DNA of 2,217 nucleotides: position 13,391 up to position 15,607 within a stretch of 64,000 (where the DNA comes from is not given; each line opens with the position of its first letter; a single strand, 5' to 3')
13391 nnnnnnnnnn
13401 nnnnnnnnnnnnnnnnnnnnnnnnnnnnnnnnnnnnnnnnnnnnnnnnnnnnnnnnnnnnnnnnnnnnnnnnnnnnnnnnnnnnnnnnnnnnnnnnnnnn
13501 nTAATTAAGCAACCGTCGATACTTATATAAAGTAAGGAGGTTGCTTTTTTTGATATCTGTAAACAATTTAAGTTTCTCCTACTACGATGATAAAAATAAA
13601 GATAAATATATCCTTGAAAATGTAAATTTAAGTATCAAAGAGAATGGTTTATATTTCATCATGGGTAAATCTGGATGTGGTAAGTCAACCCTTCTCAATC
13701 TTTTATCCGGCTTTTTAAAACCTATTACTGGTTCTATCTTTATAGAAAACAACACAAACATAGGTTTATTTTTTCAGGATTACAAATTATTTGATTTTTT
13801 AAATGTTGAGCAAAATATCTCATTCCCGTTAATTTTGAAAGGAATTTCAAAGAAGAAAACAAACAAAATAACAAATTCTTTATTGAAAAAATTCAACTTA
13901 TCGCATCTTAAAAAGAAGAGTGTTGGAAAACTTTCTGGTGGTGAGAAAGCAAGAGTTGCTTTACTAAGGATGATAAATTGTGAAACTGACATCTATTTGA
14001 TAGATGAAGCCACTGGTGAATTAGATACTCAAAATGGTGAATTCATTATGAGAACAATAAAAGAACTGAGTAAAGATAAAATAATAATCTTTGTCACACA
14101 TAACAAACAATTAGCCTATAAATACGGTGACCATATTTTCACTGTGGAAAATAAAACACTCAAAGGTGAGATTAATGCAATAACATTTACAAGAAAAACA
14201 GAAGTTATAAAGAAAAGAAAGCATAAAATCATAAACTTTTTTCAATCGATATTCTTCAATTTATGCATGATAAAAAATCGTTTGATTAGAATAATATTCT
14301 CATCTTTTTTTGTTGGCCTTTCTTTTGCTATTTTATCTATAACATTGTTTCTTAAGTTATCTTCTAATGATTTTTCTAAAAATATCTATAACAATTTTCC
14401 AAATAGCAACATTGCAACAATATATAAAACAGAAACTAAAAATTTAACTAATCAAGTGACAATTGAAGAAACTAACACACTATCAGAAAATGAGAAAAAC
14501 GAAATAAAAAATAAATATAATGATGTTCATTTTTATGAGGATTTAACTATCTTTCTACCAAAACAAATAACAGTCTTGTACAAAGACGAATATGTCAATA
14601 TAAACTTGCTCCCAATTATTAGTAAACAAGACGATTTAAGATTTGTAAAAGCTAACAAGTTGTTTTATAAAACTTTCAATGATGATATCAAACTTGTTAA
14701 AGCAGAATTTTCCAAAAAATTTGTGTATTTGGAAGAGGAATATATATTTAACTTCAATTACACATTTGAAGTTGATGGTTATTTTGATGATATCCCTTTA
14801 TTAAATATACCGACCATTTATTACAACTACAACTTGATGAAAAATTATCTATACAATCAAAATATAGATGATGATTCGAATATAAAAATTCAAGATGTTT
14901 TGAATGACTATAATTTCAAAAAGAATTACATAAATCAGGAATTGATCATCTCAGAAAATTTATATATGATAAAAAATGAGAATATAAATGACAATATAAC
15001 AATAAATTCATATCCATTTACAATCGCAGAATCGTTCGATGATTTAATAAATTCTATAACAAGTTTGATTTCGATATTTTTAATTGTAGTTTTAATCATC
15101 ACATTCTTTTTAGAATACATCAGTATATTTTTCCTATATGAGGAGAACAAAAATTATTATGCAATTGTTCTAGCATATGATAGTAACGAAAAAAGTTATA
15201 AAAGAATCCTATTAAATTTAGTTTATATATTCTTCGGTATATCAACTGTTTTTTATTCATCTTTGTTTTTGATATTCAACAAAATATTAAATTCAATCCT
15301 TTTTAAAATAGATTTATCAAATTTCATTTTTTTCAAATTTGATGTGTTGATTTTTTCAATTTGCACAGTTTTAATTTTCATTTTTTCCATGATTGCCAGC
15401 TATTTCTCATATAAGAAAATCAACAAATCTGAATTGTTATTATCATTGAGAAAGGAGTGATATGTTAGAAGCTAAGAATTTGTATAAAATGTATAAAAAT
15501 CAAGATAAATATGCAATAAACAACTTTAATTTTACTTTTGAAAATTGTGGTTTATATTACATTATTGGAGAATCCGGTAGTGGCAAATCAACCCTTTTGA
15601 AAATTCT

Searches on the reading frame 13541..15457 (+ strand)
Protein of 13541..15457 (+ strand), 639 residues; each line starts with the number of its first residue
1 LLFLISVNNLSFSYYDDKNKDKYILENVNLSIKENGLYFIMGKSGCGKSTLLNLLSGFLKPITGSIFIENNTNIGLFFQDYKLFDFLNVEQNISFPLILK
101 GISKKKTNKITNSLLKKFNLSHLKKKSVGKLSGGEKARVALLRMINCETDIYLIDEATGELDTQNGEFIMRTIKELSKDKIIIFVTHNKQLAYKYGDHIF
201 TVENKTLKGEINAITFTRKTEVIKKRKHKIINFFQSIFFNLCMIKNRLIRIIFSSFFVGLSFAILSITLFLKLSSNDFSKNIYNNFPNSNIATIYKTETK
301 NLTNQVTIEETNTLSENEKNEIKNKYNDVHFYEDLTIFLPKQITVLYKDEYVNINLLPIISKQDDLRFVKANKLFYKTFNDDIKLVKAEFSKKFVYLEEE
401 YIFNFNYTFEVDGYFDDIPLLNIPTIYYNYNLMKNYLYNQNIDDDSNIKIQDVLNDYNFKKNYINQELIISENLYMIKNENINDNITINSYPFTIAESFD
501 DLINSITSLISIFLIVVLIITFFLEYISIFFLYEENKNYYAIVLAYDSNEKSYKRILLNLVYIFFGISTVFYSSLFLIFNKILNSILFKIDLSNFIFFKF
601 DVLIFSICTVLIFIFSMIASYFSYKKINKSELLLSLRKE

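Call 22: search_protein_families(library=pfam, proteins=[window:13541-15457:+], max_evalue=0.0001)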
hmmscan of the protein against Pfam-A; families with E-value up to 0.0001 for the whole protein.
window:13541-15457:+ (639 aa): 2 families
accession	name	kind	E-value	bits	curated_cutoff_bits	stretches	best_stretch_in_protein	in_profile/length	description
PF00005.33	ABC_tran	-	8.7e-28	98.1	25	1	25-158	1-136/137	ABC transporter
PF02463.25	SMC_N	-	9.5e-07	28.9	40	1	123-202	135-211/220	RecF/RecN/SMC N terminal domain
